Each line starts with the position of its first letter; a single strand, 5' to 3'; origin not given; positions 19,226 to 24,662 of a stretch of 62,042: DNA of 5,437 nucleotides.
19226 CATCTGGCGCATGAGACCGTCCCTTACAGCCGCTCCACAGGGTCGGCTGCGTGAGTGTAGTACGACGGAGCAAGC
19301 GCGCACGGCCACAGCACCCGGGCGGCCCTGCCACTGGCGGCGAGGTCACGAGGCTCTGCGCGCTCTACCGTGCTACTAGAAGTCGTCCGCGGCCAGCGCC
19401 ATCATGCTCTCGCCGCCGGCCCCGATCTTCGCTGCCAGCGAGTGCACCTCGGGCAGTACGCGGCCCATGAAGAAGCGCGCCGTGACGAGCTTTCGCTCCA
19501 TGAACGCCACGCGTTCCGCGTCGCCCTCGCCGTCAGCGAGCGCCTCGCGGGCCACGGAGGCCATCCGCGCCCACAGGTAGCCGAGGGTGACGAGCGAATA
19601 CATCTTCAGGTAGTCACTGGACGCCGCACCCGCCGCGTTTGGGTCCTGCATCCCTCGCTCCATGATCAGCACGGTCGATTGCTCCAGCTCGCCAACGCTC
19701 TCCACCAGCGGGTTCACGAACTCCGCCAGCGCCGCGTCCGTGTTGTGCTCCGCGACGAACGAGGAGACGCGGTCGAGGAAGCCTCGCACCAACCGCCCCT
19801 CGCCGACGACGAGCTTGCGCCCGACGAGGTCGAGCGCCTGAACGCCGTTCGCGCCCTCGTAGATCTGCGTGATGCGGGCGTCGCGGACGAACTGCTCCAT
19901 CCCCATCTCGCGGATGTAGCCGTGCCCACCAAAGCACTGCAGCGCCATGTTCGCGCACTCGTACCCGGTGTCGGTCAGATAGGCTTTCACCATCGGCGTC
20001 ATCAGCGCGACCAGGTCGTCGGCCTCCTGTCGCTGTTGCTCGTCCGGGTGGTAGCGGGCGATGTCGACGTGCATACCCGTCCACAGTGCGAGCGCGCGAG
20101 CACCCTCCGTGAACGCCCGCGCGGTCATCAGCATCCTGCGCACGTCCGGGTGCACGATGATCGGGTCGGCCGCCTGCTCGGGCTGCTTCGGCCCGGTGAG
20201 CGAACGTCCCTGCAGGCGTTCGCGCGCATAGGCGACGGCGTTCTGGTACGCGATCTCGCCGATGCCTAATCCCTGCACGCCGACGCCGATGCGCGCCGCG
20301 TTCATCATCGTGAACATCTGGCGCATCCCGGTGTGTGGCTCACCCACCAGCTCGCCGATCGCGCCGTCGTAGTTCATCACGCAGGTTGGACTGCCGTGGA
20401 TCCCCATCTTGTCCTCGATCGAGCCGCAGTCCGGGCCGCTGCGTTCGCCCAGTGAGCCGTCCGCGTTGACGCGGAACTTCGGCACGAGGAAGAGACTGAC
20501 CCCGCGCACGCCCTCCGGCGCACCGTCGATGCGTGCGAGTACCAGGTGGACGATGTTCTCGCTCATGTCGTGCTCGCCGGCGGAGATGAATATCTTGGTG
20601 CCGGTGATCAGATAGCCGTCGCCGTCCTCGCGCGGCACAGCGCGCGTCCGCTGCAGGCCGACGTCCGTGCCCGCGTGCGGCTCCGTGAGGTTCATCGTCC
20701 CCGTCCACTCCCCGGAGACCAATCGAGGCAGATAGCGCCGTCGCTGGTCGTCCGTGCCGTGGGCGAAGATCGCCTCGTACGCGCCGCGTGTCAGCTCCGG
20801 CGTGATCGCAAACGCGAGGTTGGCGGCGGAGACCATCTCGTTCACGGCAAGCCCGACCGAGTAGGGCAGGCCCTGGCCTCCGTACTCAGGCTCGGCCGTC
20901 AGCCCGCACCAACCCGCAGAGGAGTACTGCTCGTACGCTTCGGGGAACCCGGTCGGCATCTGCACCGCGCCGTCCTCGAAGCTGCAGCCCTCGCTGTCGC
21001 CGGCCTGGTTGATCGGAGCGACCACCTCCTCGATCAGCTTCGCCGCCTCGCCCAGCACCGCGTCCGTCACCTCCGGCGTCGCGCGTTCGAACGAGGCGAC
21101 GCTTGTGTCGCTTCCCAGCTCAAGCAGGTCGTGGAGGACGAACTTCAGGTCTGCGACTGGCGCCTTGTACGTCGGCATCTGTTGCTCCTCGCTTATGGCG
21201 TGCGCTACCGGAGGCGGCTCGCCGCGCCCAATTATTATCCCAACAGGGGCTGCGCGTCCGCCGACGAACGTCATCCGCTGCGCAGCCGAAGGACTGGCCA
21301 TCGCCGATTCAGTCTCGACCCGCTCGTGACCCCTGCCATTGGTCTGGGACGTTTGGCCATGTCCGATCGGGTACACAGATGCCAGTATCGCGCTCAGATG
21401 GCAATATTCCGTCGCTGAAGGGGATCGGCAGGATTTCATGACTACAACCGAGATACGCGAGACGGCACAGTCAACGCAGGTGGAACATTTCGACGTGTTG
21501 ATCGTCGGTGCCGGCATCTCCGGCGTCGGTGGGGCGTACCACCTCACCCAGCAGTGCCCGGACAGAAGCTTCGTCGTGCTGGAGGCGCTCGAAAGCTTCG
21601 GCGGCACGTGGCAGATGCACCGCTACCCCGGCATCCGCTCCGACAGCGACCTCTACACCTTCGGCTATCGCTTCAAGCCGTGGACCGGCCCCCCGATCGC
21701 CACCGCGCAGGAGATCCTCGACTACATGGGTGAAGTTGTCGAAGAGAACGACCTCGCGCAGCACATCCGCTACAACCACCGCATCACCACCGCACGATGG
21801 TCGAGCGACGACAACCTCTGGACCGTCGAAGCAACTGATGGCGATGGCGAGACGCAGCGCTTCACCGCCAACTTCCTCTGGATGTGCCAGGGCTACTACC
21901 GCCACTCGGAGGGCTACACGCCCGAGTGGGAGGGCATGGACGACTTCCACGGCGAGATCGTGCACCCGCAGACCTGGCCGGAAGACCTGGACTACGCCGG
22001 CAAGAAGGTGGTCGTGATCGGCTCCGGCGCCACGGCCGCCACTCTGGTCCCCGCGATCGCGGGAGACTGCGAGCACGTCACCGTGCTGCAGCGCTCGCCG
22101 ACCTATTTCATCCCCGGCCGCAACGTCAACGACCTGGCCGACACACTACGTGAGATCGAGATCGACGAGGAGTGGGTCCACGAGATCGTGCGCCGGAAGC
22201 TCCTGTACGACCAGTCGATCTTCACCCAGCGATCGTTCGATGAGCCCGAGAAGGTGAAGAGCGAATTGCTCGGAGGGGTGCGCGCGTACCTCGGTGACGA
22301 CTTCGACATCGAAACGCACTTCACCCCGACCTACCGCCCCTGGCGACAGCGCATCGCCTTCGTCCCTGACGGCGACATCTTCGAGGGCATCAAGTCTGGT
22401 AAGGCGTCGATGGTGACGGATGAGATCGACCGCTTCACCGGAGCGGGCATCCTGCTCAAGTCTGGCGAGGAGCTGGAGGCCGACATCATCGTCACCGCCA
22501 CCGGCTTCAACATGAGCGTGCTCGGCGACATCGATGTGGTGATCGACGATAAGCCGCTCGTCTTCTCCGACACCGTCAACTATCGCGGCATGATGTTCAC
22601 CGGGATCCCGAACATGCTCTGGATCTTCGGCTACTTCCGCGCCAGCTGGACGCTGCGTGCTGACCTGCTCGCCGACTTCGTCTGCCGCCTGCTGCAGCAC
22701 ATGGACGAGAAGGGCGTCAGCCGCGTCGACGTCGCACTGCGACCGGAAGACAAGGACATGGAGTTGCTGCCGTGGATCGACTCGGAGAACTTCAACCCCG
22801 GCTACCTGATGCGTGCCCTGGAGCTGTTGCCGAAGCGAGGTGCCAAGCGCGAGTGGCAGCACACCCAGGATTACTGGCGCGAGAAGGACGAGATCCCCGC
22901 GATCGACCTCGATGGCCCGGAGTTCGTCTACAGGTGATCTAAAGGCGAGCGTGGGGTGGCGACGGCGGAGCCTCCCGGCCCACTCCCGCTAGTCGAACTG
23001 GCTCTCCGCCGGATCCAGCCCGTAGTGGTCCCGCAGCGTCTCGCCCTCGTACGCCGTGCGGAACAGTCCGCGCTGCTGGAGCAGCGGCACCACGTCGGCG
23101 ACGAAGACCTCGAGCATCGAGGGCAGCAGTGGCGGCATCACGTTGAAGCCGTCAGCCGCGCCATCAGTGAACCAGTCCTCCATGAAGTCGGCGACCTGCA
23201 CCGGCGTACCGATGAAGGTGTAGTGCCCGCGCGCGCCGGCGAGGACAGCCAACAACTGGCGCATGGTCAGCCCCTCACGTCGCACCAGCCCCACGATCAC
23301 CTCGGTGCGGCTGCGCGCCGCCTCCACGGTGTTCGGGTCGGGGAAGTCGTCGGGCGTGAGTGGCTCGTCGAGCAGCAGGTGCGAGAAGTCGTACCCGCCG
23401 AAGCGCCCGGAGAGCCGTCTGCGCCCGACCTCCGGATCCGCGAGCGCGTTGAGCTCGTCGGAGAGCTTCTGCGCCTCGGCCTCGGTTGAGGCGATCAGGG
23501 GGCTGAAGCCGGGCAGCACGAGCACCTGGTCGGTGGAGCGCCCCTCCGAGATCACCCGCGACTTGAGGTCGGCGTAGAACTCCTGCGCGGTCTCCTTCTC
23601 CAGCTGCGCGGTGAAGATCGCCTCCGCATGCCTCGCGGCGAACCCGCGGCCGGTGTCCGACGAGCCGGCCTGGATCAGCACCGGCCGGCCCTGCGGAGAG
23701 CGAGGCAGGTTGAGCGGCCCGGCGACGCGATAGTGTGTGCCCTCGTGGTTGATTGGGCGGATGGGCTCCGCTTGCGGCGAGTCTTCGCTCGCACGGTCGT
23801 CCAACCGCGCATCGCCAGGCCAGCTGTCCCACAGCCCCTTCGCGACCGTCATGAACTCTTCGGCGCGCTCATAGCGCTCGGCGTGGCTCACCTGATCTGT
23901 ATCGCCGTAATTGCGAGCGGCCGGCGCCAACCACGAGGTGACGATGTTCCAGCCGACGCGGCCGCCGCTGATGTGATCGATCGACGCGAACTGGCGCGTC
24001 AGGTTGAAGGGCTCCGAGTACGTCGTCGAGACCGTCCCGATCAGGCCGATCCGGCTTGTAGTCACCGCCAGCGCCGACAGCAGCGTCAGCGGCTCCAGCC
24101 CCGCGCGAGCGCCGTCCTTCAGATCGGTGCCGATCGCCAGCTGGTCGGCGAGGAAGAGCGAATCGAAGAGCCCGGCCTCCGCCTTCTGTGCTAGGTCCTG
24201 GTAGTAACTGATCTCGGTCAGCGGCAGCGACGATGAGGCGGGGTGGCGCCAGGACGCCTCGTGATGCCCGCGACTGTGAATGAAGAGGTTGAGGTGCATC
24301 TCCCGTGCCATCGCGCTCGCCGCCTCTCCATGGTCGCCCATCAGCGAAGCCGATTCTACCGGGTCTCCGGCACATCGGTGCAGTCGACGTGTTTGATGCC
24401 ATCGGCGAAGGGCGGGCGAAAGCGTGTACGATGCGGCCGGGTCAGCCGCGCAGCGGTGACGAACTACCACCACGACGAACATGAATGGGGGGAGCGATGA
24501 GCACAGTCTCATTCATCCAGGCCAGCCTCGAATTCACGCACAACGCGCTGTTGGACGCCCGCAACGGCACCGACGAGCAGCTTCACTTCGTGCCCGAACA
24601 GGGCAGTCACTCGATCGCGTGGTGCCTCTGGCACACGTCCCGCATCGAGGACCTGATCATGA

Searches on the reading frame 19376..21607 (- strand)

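Call 10: search_protein_families(library=pfam, proteins=[window:19376-21607:-], max_evalue=0.001)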
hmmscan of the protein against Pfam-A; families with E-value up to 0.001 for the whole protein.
window:19376-21607:- (743 aa): 6 families
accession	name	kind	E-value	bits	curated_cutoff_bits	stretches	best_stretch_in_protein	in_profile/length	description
PF12806.12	Acyl-CoA_dh_C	-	1.1e-33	116.5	30.3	1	610-738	1-123/124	Acetyl-CoA dehydrogenase C-terminal like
PF00441.29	Acyl-CoA_dh_1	-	1.1e-20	74.7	22.4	1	426-594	2-145/150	Acyl-CoA dehydrogenase, C-terminal domain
PF02771.21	Acyl-CoA_dh_N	-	4e-15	56.6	22.9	1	185-300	8-113/113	Acyl-CoA dehydrogenase, N-terminal domain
PF02770.24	Acyl-CoA_dh_M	-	2.5e-12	47.2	33.3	1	305-414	2-95/97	Acyl-CoA dehydrogenase, middle domain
PF22924.1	ACOX_C_alpha1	-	2e-09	37.9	27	1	440-591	9-161/169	Acyl-CoA oxidase, C-alpha1 domain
PF08028.16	Acyl-CoA_dh_2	-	6.7e-08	33.3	22.7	1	441-587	2-133/134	Acyl-CoA dehydrogenase, C-terminal domain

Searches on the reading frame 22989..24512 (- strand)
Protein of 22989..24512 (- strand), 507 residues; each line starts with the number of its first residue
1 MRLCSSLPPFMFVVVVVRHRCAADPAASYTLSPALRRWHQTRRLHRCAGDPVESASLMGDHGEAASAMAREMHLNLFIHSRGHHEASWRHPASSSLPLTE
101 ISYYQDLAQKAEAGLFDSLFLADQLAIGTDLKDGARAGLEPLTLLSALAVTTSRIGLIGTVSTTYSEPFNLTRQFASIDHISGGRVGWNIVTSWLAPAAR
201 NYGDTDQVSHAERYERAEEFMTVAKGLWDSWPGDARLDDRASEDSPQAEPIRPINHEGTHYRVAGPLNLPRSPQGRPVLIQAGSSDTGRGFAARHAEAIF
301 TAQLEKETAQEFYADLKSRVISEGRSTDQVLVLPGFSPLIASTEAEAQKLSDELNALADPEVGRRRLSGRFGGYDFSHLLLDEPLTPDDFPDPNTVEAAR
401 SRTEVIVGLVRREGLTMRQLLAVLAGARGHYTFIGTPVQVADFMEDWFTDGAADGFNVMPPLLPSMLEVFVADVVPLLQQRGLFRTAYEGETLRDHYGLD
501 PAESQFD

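Call 11: search_protein_families(library=pfam, proteins=[window:22989-24512:-], max_evalue=0.001)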
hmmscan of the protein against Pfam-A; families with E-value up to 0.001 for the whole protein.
window:22989-24512:- (507 aa): 1 family
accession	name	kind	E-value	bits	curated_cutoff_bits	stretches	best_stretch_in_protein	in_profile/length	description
PF00296.26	Bac_luciferase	-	2.9e-44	152.1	27.9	1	88-451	9-311/314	Luciferase-like monooxygenase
